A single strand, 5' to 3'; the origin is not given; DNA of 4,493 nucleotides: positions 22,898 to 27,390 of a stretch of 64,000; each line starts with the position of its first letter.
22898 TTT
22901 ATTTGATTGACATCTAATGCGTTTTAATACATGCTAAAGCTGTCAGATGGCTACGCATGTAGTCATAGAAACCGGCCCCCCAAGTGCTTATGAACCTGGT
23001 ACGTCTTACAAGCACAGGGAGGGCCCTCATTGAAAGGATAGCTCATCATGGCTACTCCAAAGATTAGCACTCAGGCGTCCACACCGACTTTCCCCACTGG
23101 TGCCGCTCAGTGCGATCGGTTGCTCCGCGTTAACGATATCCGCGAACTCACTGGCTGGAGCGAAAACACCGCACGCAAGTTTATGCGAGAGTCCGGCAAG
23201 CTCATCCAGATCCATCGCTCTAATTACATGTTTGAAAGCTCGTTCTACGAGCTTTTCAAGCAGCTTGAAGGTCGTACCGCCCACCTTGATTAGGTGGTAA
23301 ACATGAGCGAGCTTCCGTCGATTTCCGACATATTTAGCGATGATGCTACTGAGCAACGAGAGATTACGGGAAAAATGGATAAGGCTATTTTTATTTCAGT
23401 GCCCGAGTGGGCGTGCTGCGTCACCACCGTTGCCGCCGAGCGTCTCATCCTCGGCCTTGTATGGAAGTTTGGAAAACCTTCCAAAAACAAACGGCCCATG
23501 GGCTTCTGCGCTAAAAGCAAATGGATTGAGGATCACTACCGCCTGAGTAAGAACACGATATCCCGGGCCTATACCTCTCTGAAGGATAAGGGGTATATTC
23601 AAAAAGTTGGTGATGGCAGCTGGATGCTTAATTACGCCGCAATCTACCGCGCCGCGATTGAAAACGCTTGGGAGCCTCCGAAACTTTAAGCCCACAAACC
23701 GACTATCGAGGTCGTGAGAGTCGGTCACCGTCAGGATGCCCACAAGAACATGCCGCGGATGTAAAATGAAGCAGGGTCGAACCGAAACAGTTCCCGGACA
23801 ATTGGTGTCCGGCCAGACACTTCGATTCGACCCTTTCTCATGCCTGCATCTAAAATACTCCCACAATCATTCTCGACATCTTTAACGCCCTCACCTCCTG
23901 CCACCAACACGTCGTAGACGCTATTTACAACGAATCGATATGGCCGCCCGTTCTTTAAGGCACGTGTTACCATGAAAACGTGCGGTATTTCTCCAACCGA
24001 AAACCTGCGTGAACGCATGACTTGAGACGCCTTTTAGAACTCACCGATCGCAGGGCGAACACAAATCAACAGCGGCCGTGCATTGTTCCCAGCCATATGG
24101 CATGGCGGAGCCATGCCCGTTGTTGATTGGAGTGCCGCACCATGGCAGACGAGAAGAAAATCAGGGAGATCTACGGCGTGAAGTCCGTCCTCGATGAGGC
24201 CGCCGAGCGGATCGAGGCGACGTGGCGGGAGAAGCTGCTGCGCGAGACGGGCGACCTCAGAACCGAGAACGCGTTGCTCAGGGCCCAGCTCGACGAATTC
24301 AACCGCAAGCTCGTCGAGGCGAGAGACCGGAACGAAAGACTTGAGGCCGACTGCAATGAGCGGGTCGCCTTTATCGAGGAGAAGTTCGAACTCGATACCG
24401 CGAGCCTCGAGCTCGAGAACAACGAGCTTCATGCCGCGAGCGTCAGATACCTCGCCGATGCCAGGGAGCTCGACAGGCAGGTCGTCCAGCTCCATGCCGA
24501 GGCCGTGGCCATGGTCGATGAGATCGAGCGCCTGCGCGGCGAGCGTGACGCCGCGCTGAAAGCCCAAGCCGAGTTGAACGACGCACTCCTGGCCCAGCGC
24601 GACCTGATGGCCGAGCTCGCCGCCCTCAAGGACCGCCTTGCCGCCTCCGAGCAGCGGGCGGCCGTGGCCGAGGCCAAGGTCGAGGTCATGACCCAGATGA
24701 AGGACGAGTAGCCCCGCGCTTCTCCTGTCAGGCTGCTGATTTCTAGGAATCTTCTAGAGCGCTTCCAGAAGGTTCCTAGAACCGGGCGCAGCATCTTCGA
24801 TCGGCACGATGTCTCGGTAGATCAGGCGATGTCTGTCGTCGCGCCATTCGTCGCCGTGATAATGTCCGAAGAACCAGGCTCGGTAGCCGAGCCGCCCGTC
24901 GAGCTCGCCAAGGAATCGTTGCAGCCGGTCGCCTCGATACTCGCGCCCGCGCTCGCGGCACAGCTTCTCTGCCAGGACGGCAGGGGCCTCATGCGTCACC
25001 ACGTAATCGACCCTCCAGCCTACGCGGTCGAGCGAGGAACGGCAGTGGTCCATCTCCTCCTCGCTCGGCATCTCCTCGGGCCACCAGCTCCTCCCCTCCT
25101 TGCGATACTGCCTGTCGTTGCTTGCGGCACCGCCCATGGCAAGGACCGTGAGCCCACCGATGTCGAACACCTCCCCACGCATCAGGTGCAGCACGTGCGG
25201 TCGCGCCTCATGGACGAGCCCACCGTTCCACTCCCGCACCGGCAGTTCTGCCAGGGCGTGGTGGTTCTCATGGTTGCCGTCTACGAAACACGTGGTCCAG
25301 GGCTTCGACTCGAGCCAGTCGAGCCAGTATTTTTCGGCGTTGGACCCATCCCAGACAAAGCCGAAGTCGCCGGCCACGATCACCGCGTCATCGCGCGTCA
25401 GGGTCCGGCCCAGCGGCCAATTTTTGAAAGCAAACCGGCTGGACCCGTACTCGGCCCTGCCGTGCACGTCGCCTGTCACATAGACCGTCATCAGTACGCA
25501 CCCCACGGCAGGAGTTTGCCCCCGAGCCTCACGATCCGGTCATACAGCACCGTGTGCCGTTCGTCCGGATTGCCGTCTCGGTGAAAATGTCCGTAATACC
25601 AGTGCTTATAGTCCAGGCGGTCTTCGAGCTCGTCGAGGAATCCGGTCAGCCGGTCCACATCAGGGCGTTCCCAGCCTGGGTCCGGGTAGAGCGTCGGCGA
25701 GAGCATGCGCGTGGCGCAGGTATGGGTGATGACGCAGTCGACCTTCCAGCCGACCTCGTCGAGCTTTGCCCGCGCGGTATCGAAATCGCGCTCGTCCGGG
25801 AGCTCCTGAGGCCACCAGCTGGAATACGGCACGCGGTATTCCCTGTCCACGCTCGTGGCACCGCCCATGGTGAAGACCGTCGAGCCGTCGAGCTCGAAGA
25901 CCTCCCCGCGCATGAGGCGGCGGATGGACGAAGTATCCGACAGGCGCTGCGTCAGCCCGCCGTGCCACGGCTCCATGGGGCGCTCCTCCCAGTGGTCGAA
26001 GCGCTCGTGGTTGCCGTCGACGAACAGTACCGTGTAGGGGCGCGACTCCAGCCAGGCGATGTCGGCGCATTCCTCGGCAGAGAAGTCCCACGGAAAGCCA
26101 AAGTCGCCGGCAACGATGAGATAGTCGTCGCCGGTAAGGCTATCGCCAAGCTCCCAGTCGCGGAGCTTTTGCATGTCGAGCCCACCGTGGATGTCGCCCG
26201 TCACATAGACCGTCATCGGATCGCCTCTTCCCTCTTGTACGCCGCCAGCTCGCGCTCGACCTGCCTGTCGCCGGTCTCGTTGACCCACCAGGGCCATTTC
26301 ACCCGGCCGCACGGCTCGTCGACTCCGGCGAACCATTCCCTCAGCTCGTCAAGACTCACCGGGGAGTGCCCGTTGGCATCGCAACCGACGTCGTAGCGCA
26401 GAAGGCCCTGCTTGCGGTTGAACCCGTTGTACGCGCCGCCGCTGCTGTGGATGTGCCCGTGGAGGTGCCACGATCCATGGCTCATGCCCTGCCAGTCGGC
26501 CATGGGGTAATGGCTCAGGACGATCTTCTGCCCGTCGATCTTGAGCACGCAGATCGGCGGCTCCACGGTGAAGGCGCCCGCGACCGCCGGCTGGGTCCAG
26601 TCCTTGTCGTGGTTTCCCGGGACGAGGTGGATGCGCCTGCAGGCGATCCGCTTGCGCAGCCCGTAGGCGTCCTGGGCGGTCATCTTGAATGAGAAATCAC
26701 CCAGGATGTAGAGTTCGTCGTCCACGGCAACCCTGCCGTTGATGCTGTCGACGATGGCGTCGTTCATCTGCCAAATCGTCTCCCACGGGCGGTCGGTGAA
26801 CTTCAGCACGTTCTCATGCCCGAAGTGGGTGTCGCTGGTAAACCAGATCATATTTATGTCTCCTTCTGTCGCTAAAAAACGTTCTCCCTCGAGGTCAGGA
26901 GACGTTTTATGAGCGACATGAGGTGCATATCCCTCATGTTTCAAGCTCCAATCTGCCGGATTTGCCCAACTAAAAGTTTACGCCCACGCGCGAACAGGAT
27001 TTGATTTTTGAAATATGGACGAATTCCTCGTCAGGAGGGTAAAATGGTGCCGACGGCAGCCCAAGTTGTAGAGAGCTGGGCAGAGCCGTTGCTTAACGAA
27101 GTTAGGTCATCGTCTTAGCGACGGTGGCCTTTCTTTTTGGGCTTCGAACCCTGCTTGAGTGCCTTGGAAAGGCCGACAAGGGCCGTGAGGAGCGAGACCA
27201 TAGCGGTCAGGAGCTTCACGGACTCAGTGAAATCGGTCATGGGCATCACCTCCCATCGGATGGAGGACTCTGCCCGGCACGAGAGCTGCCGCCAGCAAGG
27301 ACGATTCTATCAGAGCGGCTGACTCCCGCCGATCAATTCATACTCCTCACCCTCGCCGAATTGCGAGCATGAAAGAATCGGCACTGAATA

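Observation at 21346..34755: Integrative mobilizable element at tRNA-Arg(CCT) with an unusual cargo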

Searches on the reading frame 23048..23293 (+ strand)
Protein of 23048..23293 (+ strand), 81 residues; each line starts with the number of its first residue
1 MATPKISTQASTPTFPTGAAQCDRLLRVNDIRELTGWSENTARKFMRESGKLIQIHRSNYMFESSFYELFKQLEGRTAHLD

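Call 8: search_protein_families(library=pfam, proteins=[window:23048-23293:+], max_evalue=0.01)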
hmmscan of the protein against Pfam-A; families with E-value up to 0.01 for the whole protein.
window:23048-23293:+ (81 aa): 0 families

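Call 22: search_protein_families(library=ncbifam, proteins=[window:23048-23293:+], max_evalue=0.01)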
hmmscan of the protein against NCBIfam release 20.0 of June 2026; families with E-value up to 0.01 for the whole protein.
window:23048-23293:+ (81 aa): 0 families

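Call 23: search_protein_families(library=phrogs, proteins=[window:23048-23293:+], max_evalue=0.01)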
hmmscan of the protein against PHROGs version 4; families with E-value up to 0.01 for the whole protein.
window:23048-23293:+ (81 aa): 0 families

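Call 24: search_protein_families(library=padloc, proteins=[window:23048-23293:+], max_evalue=0.01)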
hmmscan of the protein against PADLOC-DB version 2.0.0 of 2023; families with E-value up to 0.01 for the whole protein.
window:23048-23293:+ (81 aa): 0 families

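Call 36: search_protein_families(library=pfam, proteins=[window:23048-23293:+], max_evalue=10)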
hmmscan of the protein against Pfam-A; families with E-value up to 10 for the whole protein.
window:23048-23293:+ (81 aa): 2 families
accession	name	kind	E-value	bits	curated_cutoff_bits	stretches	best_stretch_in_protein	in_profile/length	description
PF13338.12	AbiEi_4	-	0.024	15.2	25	1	25-61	13-47/49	Transcriptional regulator, AbiEi antitoxin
PF00595.29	PDZ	-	0.22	12.3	23.2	1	23-54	47-77/81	PDZ domain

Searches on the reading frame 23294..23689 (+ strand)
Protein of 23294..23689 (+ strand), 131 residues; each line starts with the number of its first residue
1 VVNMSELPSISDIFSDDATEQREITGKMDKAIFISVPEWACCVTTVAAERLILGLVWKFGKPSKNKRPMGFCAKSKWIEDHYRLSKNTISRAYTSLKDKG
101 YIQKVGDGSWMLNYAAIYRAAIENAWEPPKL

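Call 8: search_protein_families(library=pfam, proteins=[window:23294-23689:+], max_evalue=0.01)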
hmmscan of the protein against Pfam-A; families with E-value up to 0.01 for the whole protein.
window:23294-23689:+ (131 aa): 1 family
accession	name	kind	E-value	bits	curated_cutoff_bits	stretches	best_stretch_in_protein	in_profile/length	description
PF13730.12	HTH_36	-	0.0065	16.7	25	0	78-102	31-55/55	Helix-turn-helix domain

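Call 22: search_protein_families(library=ncbifam, proteins=[window:23294-23689:+], max_evalue=0.01)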
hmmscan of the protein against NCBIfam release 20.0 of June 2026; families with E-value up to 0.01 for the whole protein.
window:23294-23689:+ (131 aa): 4 families
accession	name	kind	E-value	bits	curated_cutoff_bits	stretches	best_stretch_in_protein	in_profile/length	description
TIGR02404.1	trehalos_R_Bsub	equivalog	0.00014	21.6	211.95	1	79-116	31-69/233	trehalose operon repressor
NF052286.1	ecto_TF_EhuR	exception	0.0014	17.3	480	1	82-113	45-77/458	MocR-like ectoine utilization transcription factor EhuR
NF052282.1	PLP_TF_PdxR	equivalog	0.0056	15.8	320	1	79-104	32-57/448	MocR-like pyridoxine biosynthesis transcription factor PdxR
NF052290.2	MocR_like_YczR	exception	0.0058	15.4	487.4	1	82-112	53-84/458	MocR-like transcription factor YczR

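Call 23: search_protein_families(library=phrogs, proteins=[window:23294-23689:+], max_evalue=0.01)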
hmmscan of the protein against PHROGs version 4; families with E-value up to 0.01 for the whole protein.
window:23294-23689:+ (131 aa): 4 families
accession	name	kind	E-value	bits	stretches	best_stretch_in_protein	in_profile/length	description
phrog_270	-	DNA, RNA and nucleotide metabolism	6.3e-05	23.5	1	26-121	25-116/383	replication initiation protein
phrog_428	-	DNA, RNA and nucleotide metabolism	0.00015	22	1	49-104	107-159/455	replication initiation protein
phrog_186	-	DNA, RNA and nucleotide metabolism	0.00066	20.4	1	76-115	66-108/308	DnaD-like helicase loader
phrog_3502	-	unknown function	0.0069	17.5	1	70-108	68-107/131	-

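Call 24: search_protein_families(library=padloc, proteins=[window:23294-23689:+], max_evalue=0.01)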
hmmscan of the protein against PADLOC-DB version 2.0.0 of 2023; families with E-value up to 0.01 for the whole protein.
window:23294-23689:+ (131 aa): 1 family
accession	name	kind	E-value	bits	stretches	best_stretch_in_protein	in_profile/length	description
PDLC02235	AbiEi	-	0.0048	14.5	1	79-124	29-74/240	AbiEi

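Call 36: search_protein_families(library=pfam, proteins=[window:23294-23689:+], max_evalue=10)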
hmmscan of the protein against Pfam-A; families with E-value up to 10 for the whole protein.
window:23294-23689:+ (131 aa): 6 families
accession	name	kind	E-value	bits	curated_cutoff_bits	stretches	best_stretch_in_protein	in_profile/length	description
PF13730.12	HTH_36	-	0.0065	16.7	25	1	78-102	31-55/55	Helix-turn-helix domain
PF25213.1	HVO_A0261_N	-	0.074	13.4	35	1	78-107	30-59/86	HVO_A0261 N-terminal domain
PF12802.13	MarR_2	-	0.11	13.1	27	1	76-107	24-55/61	MarR family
PF23336.1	HTH_TbsP_C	-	0.16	12.5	27.1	1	75-103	58-86/121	Transcriptional regulator TbsP-like, C-terminal HTH domain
PF14394.12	DUF4423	-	0.19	12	30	1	75-116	39-80/165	Domain of unknown function (DUF4423)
PF13545.12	HTH_Crp_2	-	0.29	11.5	27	1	84-106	34-56/70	Crp-like helix-turn-helix domain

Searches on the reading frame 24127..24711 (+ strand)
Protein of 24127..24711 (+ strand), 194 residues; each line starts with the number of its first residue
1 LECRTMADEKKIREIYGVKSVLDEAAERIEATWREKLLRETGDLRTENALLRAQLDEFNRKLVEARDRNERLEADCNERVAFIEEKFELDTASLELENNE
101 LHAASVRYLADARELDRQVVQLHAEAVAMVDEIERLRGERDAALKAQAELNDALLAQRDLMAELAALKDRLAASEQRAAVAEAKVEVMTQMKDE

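Call 8: search_protein_families(library=pfam, proteins=[window:24127-24711:+], max_evalue=0.01)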
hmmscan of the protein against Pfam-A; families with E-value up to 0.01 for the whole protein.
window:24127-24711:+ (194 aa): 1 family
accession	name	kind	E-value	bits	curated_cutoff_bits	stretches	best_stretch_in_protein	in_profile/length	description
PF16331.10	TolA_bind_tri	-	0.00019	21.9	30.1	0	37-84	23-70/76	TolA binding protein trimerisation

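Call 22: search_protein_families(library=ncbifam, proteins=[window:24127-24711:+], max_evalue=0.01)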
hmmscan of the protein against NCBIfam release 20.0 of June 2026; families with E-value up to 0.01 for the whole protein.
window:24127-24711:+ (194 aa): 0 families

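Call 23: search_protein_families(library=phrogs, proteins=[window:24127-24711:+], max_evalue=0.01)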
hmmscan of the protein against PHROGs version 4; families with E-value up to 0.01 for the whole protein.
window:24127-24711:+ (194 aa): 0 families

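Call 24: search_protein_families(library=padloc, proteins=[window:24127-24711:+], max_evalue=0.01)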
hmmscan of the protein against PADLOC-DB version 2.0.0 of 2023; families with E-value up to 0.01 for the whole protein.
window:24127-24711:+ (194 aa): 0 families

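Call 36: search_protein_families(library=pfam, proteins=[window:24127-24711:+], max_evalue=10)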
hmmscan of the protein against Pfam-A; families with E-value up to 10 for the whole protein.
window:24127-24711:+ (194 aa): 11 families
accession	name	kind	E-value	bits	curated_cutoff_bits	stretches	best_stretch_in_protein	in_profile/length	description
PF16331.10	TolA_bind_tri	-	0.00019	21.9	30.1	2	37-84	23-70/76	TolA binding protein trimerisation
PF07989.16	Cnn_1N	-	0.05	14.2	28.5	1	21-68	25-72/74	Centrosomin N-terminal motif 1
PF24922.1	ACBP4_C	-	0.071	13.8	31.2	2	135-191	18-74/105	Acyl-CoA-binding domain-containing protein 4-6, C-terminal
PF12325.13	TMF_TATA_bd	-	0.18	12.3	29.1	1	114-179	16-81/115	TATA element modulatory factor 1 TATA binding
PF04977.20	DivIC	-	0.21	11.8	28.9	2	51-77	22-48/80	Septum formation initiator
PF14775.11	NYD-SP28_assoc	-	0.29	11.7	27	1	34-57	35-58/60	Sperm tail C-terminal domain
PF05859.17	Mis12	-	0.29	11.3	25.7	1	114-178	104-165/231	Mis12 protein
PF06156.18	YabA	-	1.1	10.4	30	0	35-63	32-60/103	Initiation control protein YabA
PF02403.27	Seryl_tRNA_N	-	1.7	9.3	28.2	1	115-187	27-99/108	Seryl-tRNA synthetase N-terminal domain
PF19745.5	FUT8_N_cat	-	1.7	7.7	27.6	1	35-182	46-187/499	Alpha-(1,6)-fucosyltransferase N- and catalytic domains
PF06005.17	ZapB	-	8.4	7.4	31.5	1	36-77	15-56/71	Cell division protein ZapB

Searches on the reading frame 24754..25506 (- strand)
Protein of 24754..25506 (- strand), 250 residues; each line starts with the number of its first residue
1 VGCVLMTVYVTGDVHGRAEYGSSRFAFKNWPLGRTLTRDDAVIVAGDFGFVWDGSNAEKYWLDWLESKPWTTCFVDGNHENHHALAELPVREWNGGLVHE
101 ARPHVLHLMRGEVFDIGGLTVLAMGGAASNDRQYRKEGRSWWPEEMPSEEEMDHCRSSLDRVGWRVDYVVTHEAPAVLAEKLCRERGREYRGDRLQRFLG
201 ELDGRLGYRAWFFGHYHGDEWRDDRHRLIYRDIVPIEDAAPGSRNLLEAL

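Call 8: search_protein_families(library=pfam, proteins=[window:24754-25506:-], max_evalue=0.01)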
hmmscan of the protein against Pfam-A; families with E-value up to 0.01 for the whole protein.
window:24754-25506:- (250 aa): 2 families
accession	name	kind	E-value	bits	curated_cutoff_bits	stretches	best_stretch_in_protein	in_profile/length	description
PF00149.33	Metallophos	-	2.2e-11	45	21.5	1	6-218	1-190/191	Calcineurin-like phosphoesterase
PF12850.12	Metallophos_2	-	0.0023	18.4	27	0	6-127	1-90/154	Calcineurin-like phosphoesterase superfamily domain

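Call 22: search_protein_families(library=ncbifam, proteins=[window:24754-25491:-], max_evalue=0.01)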
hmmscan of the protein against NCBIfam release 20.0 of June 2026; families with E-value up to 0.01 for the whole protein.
window:24754-25491:- (245 aa): 0 families

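Call 23: search_protein_families(library=phrogs, proteins=[window:24754-25491:-], max_evalue=0.01)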
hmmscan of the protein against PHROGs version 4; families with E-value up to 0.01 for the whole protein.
window:24754-25491:- (245 aa): 2 families
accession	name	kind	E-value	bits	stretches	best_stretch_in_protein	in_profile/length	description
phrog_1649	-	other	2.1e-34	119.6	1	1-213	36-253/308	metallo-phosphoesterase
phrog_547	-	other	0.00033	20.8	1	29-80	68-115/245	phosphoesterase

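Call 24: search_protein_families(library=padloc, proteins=[window:24754-25491:-], max_evalue=0.01)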
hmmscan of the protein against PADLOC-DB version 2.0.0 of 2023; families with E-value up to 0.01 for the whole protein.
window:24754-25491:- (245 aa): 1 family
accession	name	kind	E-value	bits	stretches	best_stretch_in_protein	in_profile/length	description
PDLC04908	PDC-S10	-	1.5e-05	22.4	0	31-77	27-73/223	-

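Call 31: search_solved_structures(query=window:24754-25491:-, max_evalue=1)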
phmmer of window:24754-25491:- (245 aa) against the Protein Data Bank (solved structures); distinct sequences matched with E-value up to 1: 0.

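Call 78: search_dna_similar(query=window:24754-25491:-, collection=phages, mode=protein, max_evalue=0.00001, max_rows=12)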
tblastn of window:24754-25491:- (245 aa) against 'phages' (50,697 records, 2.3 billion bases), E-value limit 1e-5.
Records with a match: 50; places in all: 50; records where one place covers at least 80% of the query: 21.
Best place of each record, by identity: <60% 50.
By first word of the organism name: Mycobacterium 25; Streptomyces 11; Bacteriophage 9; Rhodococcus 2; Oscillospirales 1; Nitratidesulfovibrio 1; Desulfovibrio 1.
By host as written in the record: Mycobacterium smegmatis mc2 155 21; - 10; Streptomyces viridochromogenes DSM40736 4; Streptomyces sanglieri UNT16F27A 4; Mycobacterium smegmatis mc#155 2; Rhodococcus erythropolis RIA 643 2; Oscillospirales 1; Nitratidesulfovibrio vulgaris ATCC7757 (synonym: Desulfovibtio vulgaris) 1; and 5 more.
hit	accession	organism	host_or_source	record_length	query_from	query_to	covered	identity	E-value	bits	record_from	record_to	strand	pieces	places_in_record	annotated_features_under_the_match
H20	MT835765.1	Bacteriophage sp.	human fecal samples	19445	1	228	93%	44.8%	8e-52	186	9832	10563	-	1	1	record has no annotation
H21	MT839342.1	Bacteriophage sp.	human fecal samples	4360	3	231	93%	42.4%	4e-40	152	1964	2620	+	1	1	record has no annotation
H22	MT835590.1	Bacteriophage sp.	human fecal samples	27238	1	232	95%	37.1%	9e-37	142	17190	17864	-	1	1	record has no annotation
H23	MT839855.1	Bacteriophage sp.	human fecal samples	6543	1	232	88%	39.2%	3e-30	156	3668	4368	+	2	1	record has no annotation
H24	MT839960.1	Bacteriophage sp.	human fecal samples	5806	1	232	95%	35.4%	1e-33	133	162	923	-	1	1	record has no annotation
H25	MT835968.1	Bacteriophage sp.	human fecal samples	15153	1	231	94%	35.0%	3e-29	120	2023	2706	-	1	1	record has no annotation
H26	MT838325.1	Bacteriophage sp.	human fecal samples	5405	1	231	94%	34.9%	4e-32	129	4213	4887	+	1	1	record has no annotation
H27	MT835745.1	Bacteriophage sp.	human fecal samples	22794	1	215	88%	37.0%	5e-33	132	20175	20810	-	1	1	record has no annotation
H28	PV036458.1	Oscillospirales phage IMGVR 15609780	Oscillospirales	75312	1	219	89%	30.1%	4e-18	89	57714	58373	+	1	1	metallo-phosphoesterase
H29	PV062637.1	Nitratidesulfovibrio phage SRB7757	Nitratidesulfovibrio vulgaris ATCC7757 ...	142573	1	212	87%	29.7%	2e-7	57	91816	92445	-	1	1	record has no annotation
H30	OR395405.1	Desulfovibrio phage 7757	Desulfovibrio vulgaris ATCC 7757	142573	1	212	87%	29.7%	2e-7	57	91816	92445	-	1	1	record has no annotation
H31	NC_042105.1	Streptomyces phage BillNye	Streptomyces viridochromogenes DSM40736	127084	1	212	87%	28.0%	3e-6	54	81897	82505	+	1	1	metallo-phosphoesterase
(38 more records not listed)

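Call 80: search_dna_similar(query=window:24754-25491:-, collection=phages, mode=protein, max_evalue=0.001, max_rows=60)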
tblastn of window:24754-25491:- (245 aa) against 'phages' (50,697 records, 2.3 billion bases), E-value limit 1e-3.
Records with a match: 142; places in all: 142; records where one place covers at least 80% of the query: 60.
Best place of each record, by identity: <60% 142.
By first word of the organism name: Mycobacterium 70; Streptomyces 56; Bacteriophage 9; Rhodococcus 3; Oscillospirales 1; Nitratidesulfovibrio 1; Desulfovibrio 1; Arthrobacter 1.
By host as written in the record: Mycobacterium smegmatis mc2 155 52; Streptomyces griseus ATCC 10137 19; Streptomyces lividans JI 1326 18; - 11; Mycobacterium smegmatis mc#155 11; Streptomyces sanglieri UNT16F27A 5; Streptomyces viridochromogenes DSM40736 4; Streptomyces griseofuscus ATCC 23916 3; and 11 more.
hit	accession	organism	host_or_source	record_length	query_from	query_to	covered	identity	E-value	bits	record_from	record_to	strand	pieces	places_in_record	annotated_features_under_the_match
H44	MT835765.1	Bacteriophage sp.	human fecal samples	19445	1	228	93%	44.8%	8e-52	186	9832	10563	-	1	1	record has no annotation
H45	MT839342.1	Bacteriophage sp.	human fecal samples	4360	3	231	93%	42.4%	4e-40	152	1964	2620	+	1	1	record has no annotation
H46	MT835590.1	Bacteriophage sp.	human fecal samples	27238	1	232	95%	37.1%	9e-37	142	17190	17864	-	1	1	record has no annotation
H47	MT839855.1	Bacteriophage sp.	human fecal samples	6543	1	232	88%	39.2%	3e-30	156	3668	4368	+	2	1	record has no annotation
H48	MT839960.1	Bacteriophage sp.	human fecal samples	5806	1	232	95%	35.4%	1e-33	133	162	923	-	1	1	record has no annotation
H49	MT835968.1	Bacteriophage sp.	human fecal samples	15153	1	231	94%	35.0%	3e-29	120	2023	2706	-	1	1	record has no annotation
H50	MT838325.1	Bacteriophage sp.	human fecal samples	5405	1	231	94%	34.9%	4e-32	129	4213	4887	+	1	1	record has no annotation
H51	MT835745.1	Bacteriophage sp.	human fecal samples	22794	1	215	88%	37.0%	5e-33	132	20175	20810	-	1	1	record has no annotation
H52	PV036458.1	Oscillospirales phage IMGVR 15609780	Oscillospirales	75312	1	219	89%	30.1%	4e-18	89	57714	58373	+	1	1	metallo-phosphoesterase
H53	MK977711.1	Streptomyces phage Evy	Streptomyces griseus ATCC 10137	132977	1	212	87%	29.9%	9e-5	49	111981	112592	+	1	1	210: phosphoesterase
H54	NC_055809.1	Streptomyces phage Evy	Streptomyces griseus ATCC 10137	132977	1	212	87%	29.9%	9e-5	49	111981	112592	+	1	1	210: metallo-phosphoesterase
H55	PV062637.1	Nitratidesulfovibrio phage SRB7757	Nitratidesulfovibrio vulgaris ATCC7757 ...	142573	1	212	87%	29.7%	2e-7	57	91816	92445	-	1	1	record has no annotation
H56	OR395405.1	Desulfovibrio phage 7757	Desulfovibrio vulgaris ATCC 7757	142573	1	212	87%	29.7%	2e-7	57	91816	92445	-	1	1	record has no annotation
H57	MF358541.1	Streptomyces phage Warpy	Streptomyces griseus ATCC 10137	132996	1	212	87%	29.4%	3e-4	47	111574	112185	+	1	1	phosphoesterase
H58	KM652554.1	Streptomyces phage Jay2Jay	Streptomyces lividans JI1326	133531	1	212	87%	29.4%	3e-4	47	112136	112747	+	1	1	225: phosphoesterase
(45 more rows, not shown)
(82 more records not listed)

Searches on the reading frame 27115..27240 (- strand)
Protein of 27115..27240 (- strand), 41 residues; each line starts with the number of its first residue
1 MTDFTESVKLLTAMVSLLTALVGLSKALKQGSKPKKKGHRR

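Call 22: search_protein_families(library=ncbifam, proteins=[window:27115-27240:-], max_evalue=0.01)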
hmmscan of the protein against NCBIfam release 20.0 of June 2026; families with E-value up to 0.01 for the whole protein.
window:27115-27240:- (41 aa): 0 families

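Call 23: search_protein_families(library=phrogs, proteins=[window:27115-27240:-], max_evalue=0.01)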
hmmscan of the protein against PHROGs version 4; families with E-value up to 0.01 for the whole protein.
window:27115-27240:- (41 aa): 0 families

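Call 24: search_protein_families(library=padloc, proteins=[window:27115-27240:-], max_evalue=0.01)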
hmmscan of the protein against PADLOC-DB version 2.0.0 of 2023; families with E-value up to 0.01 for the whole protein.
window:27115-27240:- (41 aa): 0 families

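Call 36: search_protein_families(library=pfam, proteins=[window:27115-27240:-], max_evalue=10)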
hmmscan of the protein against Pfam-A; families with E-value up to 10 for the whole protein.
window:27115-27240:- (41 aa): 1 family
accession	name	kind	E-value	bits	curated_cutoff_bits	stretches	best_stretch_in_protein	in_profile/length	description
PF16945.10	Phage_r1t_holin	-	0.048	14.2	26.9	1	6-34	40-68/72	Putative lactococcus lactis phage r1t holin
